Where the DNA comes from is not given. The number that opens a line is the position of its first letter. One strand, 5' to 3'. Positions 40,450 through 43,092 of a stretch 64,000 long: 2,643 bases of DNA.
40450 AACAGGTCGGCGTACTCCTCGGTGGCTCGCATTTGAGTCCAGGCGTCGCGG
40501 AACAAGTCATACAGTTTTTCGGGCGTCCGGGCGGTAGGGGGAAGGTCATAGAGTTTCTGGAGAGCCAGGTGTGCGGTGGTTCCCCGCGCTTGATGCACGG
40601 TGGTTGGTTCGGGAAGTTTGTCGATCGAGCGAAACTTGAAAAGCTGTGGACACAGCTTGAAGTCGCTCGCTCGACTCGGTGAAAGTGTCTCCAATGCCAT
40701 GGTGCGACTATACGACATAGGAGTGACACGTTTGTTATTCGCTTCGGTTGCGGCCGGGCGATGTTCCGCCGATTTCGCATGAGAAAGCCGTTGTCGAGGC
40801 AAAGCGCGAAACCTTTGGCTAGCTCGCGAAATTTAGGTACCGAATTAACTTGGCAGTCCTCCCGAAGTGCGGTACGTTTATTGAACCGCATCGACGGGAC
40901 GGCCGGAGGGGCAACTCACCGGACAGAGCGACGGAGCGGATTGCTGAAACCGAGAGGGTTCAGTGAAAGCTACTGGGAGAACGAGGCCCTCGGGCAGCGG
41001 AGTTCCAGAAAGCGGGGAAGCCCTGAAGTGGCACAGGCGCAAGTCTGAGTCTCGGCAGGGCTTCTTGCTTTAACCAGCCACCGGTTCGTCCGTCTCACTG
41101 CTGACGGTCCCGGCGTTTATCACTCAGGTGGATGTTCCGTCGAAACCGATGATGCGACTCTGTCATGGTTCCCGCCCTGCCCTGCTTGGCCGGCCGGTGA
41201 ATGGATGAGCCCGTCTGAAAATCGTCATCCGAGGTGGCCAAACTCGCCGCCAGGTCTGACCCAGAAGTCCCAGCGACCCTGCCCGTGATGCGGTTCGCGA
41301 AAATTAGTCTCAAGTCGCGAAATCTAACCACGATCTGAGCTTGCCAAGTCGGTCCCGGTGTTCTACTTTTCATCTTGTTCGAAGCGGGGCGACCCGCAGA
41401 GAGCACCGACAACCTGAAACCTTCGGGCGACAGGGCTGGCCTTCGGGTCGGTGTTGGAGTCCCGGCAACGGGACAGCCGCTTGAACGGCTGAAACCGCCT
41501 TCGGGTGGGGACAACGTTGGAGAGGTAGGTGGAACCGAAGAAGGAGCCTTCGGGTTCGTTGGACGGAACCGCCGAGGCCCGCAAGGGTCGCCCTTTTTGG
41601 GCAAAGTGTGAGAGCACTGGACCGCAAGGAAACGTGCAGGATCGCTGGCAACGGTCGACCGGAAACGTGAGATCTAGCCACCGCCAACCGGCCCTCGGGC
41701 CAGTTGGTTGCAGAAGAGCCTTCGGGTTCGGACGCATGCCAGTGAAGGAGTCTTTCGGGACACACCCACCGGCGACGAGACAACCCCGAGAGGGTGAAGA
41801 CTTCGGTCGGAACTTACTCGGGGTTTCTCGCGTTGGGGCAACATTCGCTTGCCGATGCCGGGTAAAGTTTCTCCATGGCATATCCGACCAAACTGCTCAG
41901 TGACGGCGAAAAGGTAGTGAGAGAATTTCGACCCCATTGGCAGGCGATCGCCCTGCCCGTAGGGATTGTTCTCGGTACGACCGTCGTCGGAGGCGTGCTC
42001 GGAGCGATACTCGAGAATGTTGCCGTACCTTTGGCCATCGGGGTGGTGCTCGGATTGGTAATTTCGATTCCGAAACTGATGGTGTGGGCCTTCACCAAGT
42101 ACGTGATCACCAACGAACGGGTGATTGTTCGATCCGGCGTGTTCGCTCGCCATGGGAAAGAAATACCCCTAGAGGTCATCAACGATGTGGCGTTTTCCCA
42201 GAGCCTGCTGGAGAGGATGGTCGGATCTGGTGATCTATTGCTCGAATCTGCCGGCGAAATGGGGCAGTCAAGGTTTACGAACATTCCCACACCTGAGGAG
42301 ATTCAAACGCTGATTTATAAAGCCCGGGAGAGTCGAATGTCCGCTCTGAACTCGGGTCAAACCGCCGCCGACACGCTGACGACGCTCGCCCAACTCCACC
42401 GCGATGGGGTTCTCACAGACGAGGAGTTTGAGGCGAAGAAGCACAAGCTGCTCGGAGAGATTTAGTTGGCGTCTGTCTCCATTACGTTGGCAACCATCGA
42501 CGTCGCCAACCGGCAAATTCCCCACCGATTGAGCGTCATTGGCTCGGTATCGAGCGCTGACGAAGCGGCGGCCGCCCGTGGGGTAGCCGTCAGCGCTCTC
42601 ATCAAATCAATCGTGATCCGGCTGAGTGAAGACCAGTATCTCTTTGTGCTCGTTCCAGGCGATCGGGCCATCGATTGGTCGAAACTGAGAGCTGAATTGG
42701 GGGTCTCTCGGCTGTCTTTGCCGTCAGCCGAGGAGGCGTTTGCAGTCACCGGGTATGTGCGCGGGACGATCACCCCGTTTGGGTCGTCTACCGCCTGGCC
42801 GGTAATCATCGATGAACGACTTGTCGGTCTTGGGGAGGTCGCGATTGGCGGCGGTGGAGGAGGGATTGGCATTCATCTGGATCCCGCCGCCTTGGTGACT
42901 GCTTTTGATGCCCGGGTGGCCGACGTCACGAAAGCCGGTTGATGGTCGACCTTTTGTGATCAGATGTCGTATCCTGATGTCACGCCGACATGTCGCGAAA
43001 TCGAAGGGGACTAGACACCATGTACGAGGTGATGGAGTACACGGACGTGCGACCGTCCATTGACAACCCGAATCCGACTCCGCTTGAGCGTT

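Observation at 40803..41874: ~1.07 kb non-coding divergent intergenic region with four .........-like repeats and an array of UUCG-tetraloop hairpins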

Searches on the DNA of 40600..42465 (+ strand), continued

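Call 71: search_rna_families(source=L010, start=2250, end=3240, threshold=evalue, max_evalue=10)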
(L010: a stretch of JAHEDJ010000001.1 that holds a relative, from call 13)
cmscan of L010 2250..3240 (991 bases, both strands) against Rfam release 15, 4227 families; matches with E-value up to 10: 3.
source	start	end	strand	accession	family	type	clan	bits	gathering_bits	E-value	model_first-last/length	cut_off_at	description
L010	3108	3181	+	RF00848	mir-61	Gene; miRNA;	-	22.8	77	0.13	1-85/85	no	mir-61 microRNA precursor family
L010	2791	2973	+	RF01928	Mico1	Gene; lncRNA;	-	14.3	60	4.5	1-205/205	no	Maternal intergenic circadian oscillating RNA 1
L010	2971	3034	+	RF01962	RMST_1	Gene; lncRNA;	-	12.4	40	4.9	1-61/61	no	Rhabdomyosarcoma 2 associated transcript conserved region 1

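Call 76: search_with_rna_model(model_id=R1, sources=[window, L002, L007, L010, L012, L013, L018, L022, L025, L026, L027, L028, L029, L030, L033, L034, L035, L037, L041, L043, L046, L087, L088, L089, L090, L091, L093, L095, L096, L098, L099, L100, L101, L102, L103, L104, L106, L108, L109, L110, L111, L112, L113, L115, L116, L117, L118, L119, L120, L121, L123, L124, L125, L126, L127, L129, L131, L132, L133, L134, L135, L136, L137, L138, L140, L142, L143, L144, L146, L148, L149, L150, L151, L152, L154, L155, L156, L157, L158, L159, L160, L161, L162, L163, L164, L166], max_evalue=1e-12, make_alignment=true)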
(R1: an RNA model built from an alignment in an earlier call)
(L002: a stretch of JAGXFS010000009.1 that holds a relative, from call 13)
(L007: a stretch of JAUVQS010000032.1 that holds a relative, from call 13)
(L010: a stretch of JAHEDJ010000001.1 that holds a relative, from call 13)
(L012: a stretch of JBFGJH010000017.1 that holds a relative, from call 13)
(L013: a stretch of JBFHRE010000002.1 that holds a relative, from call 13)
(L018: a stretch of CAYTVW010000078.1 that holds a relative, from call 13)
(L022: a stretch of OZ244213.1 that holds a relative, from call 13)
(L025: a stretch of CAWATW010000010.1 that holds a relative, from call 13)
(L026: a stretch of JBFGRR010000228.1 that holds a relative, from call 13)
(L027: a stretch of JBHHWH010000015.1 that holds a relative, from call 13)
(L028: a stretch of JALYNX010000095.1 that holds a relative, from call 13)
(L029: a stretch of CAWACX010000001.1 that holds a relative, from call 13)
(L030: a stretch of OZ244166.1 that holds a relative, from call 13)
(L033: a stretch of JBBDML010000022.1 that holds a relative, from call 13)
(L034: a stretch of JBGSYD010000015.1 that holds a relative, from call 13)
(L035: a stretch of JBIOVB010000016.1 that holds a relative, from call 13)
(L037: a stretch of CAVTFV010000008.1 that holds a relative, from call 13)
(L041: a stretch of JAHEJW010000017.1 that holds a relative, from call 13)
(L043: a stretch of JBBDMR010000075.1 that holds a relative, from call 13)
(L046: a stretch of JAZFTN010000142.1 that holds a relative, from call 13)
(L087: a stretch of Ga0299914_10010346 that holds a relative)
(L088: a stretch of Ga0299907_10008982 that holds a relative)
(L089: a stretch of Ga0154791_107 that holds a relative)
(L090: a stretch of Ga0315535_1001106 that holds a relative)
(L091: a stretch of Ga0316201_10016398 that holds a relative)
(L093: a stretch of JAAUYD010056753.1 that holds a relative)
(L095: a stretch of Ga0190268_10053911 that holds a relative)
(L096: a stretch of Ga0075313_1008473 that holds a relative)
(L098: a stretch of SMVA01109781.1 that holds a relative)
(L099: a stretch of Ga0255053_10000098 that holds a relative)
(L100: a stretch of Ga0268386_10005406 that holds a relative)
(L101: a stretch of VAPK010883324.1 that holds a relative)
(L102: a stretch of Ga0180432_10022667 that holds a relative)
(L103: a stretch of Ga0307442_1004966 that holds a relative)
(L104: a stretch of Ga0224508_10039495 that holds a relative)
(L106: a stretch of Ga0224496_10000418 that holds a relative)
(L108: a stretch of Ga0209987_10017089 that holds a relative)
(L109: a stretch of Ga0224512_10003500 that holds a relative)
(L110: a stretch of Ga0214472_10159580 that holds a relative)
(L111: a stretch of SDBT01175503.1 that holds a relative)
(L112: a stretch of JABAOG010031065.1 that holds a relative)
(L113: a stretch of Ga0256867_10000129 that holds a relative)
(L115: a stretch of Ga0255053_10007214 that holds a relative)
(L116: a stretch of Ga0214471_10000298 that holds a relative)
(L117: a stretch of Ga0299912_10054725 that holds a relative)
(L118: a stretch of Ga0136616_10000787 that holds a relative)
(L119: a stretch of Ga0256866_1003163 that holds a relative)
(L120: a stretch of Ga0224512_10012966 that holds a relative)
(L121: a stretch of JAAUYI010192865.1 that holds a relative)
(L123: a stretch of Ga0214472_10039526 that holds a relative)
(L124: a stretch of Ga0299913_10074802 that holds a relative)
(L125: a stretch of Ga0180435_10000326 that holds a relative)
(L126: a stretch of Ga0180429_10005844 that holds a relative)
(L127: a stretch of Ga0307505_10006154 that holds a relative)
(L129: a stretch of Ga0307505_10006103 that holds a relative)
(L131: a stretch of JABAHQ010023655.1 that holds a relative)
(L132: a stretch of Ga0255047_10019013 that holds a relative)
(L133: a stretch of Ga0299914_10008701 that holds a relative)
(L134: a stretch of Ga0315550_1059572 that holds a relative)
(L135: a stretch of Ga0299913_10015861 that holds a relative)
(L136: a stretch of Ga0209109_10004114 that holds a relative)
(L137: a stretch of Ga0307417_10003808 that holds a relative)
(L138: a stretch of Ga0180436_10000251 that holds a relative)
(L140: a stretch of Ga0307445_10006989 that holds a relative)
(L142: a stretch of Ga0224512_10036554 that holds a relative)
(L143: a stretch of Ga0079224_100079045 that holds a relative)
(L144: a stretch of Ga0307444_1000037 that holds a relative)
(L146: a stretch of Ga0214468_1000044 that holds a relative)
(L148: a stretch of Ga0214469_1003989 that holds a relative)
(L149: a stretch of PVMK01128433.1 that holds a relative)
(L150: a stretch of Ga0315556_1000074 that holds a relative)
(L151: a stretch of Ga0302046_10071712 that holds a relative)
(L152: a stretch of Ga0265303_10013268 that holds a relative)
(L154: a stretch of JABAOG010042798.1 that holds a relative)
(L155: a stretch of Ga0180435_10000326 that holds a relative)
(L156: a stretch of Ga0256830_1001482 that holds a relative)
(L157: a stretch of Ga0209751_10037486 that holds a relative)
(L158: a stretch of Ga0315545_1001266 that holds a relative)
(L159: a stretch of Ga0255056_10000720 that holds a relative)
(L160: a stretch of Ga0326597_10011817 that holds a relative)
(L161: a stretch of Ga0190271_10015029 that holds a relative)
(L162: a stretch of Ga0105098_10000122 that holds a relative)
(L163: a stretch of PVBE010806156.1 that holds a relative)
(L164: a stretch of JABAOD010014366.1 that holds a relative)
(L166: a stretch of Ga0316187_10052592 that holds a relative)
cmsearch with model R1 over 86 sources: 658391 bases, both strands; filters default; matches with E-value up to 1e-12: 67.
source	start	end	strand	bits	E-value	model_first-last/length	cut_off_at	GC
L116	8444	8603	+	163.5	1.4e-39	1-160/160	no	0.64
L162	6649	6808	-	160.8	6.8e-39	1-160/160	no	0.64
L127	5593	5752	-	160.6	7.3e-39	1-160/160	no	0.64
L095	1187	1346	+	160.3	8.8e-39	1-160/160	no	0.63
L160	3864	4023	+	159.2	1.7e-38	1-160/160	no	0.63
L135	1389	1546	+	152.9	7.1e-37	1-160/160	no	0.64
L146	744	901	-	149.7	4.6e-36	1-160/160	no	0.68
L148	3936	4093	-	149.3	5.7e-36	1-160/160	no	0.66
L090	1565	1729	+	143.7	1.6e-34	1-160/160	no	0.64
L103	3449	3605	-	141.7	5.2e-34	1-160/160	no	0.64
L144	3738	3894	+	141.7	5.2e-34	1-160/160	no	0.64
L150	5272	5428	+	141.7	5.2e-34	1-160/160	no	0.64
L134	626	790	+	141.6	5.5e-34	1-160/160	no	0.64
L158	13107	13267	+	139.8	1.5e-33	1-160/160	no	0.65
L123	3894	4054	-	132.7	9.9e-32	1-160/160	no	0.59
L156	692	850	-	132.7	1e-31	1-160/160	no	0.64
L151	163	320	+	127.4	2.3e-30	1-160/160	no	0.65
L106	6512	6671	-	125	9.6e-30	1-160/160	no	0.6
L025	2861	3019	+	122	5.6e-29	1-160/160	no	0.67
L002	2958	3117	+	120.8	1.1e-28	1-160/160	no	0.6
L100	7206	7363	+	119.4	2.6e-28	1-160/160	no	0.63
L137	3891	4048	+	114.5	4.6e-27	1-160/160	no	0.65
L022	3774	3935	+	111.6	2.5e-26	1-160/160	no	0.67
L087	4830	4988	+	111.4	2.8e-26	1-160/160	no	0.67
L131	1357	1515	-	111.4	2.9e-26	1-160/160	no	0.62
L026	1502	1655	+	110.6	4.7e-26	1-160/160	no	0.66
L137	4262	4420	+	110.2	5.9e-26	1-160/160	no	0.61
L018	2630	2782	+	109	1.2e-25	1-160/160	no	0.63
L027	3335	3484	+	101.4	1e-23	1-160/160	no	0.65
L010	2345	2530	+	93.7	9.3e-22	1-160/160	no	0.61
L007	903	1088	+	91.5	3.4e-21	1-160/160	no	0.61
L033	2634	2784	+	81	1.8e-18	1-160/160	no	0.69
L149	1512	1650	+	77.4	1.4e-17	1-160/160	no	0.66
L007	3697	3844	+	75.5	4.3e-17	1-160/160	no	0.63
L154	2355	2480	-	74.9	6.1e-17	38-160/160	5'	0.62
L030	1889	2061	+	74.4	8.2e-17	1-160/160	no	0.65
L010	3069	3223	+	72.8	2.2e-16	1-160/160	no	0.65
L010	3762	3916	+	72.8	2.2e-16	1-160/160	no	0.65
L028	3218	3371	+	71.9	3.7e-16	1-160/160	no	0.66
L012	3815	3957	+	71.9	3.7e-16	1-160/160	no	0.68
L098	2479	2623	-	70.6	7.9e-16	1-160/160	no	0.66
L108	657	801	+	70.6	7.9e-16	1-160/160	no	0.66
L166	1454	1600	-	70.4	8.6e-16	1-160/160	no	0.63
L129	5804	5952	-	70.3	9.5e-16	1-160/160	no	0.68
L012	2960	3114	+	69.2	1.8e-15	1-160/160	no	0.66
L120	3227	3378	+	68.9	2.1e-15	1-160/160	no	0.68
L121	828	980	+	68.3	3e-15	1-160/160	no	0.65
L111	2562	2712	-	68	3.5e-15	1-160/160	no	0.64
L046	412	556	+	67.9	3.8e-15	1-160/160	no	0.65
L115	1702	1846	+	66.5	8.8e-15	1-160/160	no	0.65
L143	4387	4527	-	66.3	9.8e-15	1-160/160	no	0.67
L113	12094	12243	+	65.4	1.7e-14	1-160/160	no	0.67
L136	1012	1164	-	64.4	3e-14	1-160/160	no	0.65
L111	915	1058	-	64.1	3.5e-14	1-160/160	no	0.67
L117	1368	1508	+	64.1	3.6e-14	1-160/160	no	0.7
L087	4306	4444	-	63.9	4e-14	1-160/160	no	0.68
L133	1795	1971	+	63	6.7e-14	1-160/160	no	0.61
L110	1727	1881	-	62.1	1.2e-13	1-160/160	no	0.7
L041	2284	2431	+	61.1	2e-13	1-160/160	no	0.7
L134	371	532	+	61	2.2e-13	1-160/160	no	0.62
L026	2126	2233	+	61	2.2e-13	1-160/160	no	0.71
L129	4692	4834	-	59.7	4.7e-13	1-160/160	no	0.65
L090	1305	1466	+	59.4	5.8e-13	1-160/160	no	0.63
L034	1490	1665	+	59.3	6e-13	1-160/160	no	0.64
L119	2289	2437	+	59.3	6.2e-13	1-160/160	no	0.63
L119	3401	3542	+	59.1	6.8e-13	1-160/160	no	0.64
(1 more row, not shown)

Alignment A7: 67 matches aligned to the model, 295 columns, each read 5' to 3' on its own strand. Consensus structure (alignment columns), stored with it:
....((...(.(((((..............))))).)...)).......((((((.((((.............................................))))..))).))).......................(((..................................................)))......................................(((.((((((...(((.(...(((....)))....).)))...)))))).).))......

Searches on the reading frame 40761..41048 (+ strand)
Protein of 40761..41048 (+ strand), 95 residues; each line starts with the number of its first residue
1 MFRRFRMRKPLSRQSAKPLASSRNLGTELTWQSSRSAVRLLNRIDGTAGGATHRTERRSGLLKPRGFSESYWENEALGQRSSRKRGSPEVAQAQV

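Call 7: search_protein_families(library=pfam, proteins=[window:40761-41048:+], max_evalue=0.01)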
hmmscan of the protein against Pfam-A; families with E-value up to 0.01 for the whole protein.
window:40761-41048:+ (95 aa): 0 families

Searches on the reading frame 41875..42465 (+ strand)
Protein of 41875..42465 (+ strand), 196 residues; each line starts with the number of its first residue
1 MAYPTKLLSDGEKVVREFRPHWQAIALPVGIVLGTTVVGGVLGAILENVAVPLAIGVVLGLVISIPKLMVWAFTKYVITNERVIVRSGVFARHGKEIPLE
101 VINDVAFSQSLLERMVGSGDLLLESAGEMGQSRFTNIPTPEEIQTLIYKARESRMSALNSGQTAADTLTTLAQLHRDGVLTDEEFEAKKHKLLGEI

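Call 7: search_protein_families(library=pfam, proteins=[window:41875-42465:+], max_evalue=0.01)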
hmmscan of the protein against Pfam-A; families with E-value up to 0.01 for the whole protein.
window:41875-42465:+ (196 aa): 4 families
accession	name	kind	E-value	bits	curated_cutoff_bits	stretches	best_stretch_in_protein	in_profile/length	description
PF03703.20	bPH_2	-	5e-20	72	22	1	71-147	1-78/78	Bacterial PH domain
PF09851.14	SHOCT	-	7e-09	35.6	27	1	166-193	1-28/28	Short C-terminal domain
PF06713.17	bPH_4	-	0.0044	17.5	22.9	1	74-118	1-42/74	Bacterial PH domain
PF14470.12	bPH_3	-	0.0046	17.8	23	1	76-113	25-64/95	Bacterial PH domain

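Call 13: find_related_loci(query=window:41875-42465:+, collection=genome_contigs, flank=4000)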
Query window:41875-42465:+ (196 aa) in genome_contigs; peptide patterns used: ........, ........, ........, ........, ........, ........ (x = any residue, [..] = any of these).
599 stretches matched a pattern (row limit reached: there are more); 169 encode a relative of the query (tblastn E <= 1e-3); the best 80 are kept; 80 distinct loci.
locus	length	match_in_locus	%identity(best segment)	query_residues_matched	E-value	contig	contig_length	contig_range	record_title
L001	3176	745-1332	94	1-196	2e-126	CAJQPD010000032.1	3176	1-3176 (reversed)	MAG: uncultured Acidimicrobiia bacterium isolate 3_20180319_Bin_MAXBIN_280_sub_1_1 genome assembly, contig: c_0000157193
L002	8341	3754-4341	77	1-196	1e-100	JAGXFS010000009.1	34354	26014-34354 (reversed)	MAG: Acidimicrobiia bacterium isolate LH_M20 k141_44782, whole genome shotgun sequence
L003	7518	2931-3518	77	1-196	1e-98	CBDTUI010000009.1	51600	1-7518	MAG TPA_asm: uncultured Acidimicrobiia bacterium isolate SRR7614695_metabat2_100 genome assembly, contig: ERZ23877680.32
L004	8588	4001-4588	77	1-196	2e-97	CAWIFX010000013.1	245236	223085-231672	MAG: uncultured Acidimicrobiia bacterium isolate MFD03551.bin.2.75 genome assembly, contig: contig_36533, whole genome s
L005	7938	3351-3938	79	1-196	5e-94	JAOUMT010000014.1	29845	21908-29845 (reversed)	MAG: Acidimicrobiia bacterium isolate 8_1_July_SF_Bin47 8_1_July_SF_Bin47_scaffold_419_c1, whole genome shotgun sequence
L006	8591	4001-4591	58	1-196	7e-75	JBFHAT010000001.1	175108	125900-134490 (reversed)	MAG: Acidimicrobiia bacterium isolate Mix_sand06.2021.04.Z.22 k141_974395_length_175108_cov_16.8401, whole genome shotgu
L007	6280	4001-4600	58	1-196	5e-71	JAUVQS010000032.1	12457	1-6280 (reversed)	MAG: Acidimicrobiia bacterium isolate CSMAG_694 CSMAG_694_k127_15975738_length_12457_cov_151.0000, whole genome shotgun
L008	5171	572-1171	60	1-196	3e-70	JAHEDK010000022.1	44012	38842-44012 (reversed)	MAG: Actinomycetes bacterium isolate Ww199 NODE_827_length_44012_cov_8.175685, whole genome shotgun sequence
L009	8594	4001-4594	56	1-196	7e-69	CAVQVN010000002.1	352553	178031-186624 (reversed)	MAG: uncultured Actinomycetota bacterium isolate MFD09964.bin.1.364 genome assembly, contig: contig_20504, whole genome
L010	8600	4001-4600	58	1-196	6e-69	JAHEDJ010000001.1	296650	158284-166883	MAG: bacterium isolate Ww198 NODE_4_length_296650_cov_15.348870, whole genome shotgun sequence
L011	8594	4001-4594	55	1-196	8e-68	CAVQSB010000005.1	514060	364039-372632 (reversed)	MAG: uncultured Actinomycetota bacterium isolate MFD09964.bin.2.47 genome assembly, contig: contig_347, whole genome sho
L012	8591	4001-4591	53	1-196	2e-65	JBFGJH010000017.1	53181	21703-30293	MAG: Acidimicrobiia bacterium isolate Mix_sand03.2021.01.D.107 k141_2332195_length_53181_cov_18.3597, whole genome shotg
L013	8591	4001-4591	55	1-194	9e-66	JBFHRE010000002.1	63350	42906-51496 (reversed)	MAG: Acidimicrobiia bacterium isolate Mix_sand08.2021.06.Z.3 k141_483527_length_63350_cov_11.3853, whole genome shotgun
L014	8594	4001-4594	55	1-196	1e-65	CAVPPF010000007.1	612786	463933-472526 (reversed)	MAG: uncultured Actinomycetota bacterium isolate MFD09964.bin.1.235 genome assembly, contig: contig_9904, whole genome s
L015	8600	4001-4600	54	1-196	4e-65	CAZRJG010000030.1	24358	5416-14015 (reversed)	MAG TPA_asm: uncultured Acidimicrobiia bacterium isolate SRP321284_co1_147 genome assembly, contig: NODE_2373_length_243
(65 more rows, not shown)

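Call 14: find_encoding_contigs(protein=window:41875-42465:+, flank=4000, max_places=10)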
Protein window:41875-42465:+ (196 aa): 6 contigs read that carry it; 6 places shown.
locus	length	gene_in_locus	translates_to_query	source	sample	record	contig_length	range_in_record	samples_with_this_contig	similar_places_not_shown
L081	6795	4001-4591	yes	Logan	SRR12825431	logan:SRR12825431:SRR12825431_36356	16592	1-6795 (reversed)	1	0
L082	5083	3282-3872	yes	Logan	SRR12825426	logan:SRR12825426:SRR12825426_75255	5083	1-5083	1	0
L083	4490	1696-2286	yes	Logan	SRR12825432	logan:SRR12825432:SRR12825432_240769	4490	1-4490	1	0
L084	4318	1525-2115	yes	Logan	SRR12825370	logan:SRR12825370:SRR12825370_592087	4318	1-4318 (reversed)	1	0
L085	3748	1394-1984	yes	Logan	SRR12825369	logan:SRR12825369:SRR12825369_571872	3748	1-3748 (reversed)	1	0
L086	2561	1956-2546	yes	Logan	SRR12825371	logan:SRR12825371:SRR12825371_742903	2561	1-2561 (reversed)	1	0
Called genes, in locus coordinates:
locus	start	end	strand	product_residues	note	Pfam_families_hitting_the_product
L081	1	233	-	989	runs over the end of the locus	PF00580:UvrD-helicase, PF13245:AAA_19, PF13604:AAA_30 (faint), PF13361:UvrD_C, PF13538:UvrD_C_2 (faint), PF01930:Cas_Cas4 (faint), PF12705:PDDEXK_1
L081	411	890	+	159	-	PF00583:Acetyltransf_1, PF13673:Acetyltransf_10 (weak), PF13508:Acetyltransf_7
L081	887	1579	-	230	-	PF01027:Bax1-I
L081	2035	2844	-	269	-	PF12705:PDDEXK_1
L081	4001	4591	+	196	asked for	PF03703:bPH_2, PF09851:SHOCT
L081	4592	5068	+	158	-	PF04073:tRNA_edit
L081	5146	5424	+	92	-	-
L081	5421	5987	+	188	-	PF05908:Gamma_PGA_hydro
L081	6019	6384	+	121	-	-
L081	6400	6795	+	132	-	?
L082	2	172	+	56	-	?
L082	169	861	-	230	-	PF01027:Bax1-I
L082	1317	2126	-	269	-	PF12705:PDDEXK_1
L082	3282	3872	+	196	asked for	PF03703:bPH_2, PF09851:SHOCT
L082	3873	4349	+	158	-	PF04073:tRNA_edit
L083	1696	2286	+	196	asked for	PF03703:bPH_2, PF09851:SHOCT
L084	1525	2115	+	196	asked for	PF03703:bPH_2, PF09851:SHOCT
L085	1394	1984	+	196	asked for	PF03703:bPH_2, PF09851:SHOCT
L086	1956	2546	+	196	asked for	PF03703:bPH_2, PF09851:SHOCT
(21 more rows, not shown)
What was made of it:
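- One Logan contig has a called 124-aa gene here (call 14).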

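Call 79: search_protein_families(library=padloc, proteins=[window:41875-42465:+], max_evalue=0.001)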
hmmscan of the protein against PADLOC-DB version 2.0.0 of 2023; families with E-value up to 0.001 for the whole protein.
window:41875-42465:+ (196 aa): 0 families

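Call 80: search_protein_families(library=ncbifam, proteins=[window:41875-42465:+], max_evalue=0.001)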
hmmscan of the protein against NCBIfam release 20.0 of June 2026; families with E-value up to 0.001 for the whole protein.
window:41875-42465:+ (196 aa): 1 family
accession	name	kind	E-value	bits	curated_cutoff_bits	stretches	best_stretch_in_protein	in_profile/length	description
NF040894.1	puhB_PGC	equivalog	2.1e-06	27.7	110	1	42-128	65-147/176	photosynthetic complex putative assembly protein PuhB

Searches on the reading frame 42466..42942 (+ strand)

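Call 7: search_protein_families(library=pfam, proteins=[window:42466-42942:+], max_evalue=0.01)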
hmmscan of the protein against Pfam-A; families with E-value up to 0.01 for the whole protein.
window:42466-42942:+ (158 aa): 1 family
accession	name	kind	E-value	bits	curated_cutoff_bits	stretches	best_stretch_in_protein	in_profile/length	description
PF04073.20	tRNA_edit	-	7.8e-26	91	25.5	1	28-144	4-121/123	Aminoacyl-tRNA editing domain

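Call 79: search_protein_families(library=padloc, proteins=[window:42466-42942:+], max_evalue=0.001)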
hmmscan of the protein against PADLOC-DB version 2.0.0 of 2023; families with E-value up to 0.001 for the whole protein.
window:42466-42942:+ (158 aa): 0 families

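Call 80: search_protein_families(library=ncbifam, proteins=[window:42466-42942:+], max_evalue=0.001)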
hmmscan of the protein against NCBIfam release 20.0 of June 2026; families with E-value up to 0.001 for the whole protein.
window:42466-42942:+ (158 aa): 3 families
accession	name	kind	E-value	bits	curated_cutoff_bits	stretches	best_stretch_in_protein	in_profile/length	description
TIGR00011.1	YbaK_EbsC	equivalog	2.6e-22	79.2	153.25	1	29-154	26-151/152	Cys-tRNA(Pro) deacylase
NF007951.0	PRK10670.1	equivalog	3.9e-10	39.9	243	1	31-156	30-157/159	Cys-tRNA(Pro)/Cys-tRNA(Cys) deacylase YbaK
NF006625.0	PRK09194.1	equivalog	2.5e-09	36.6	558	1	28-129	257-357/559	proline--tRNA ligase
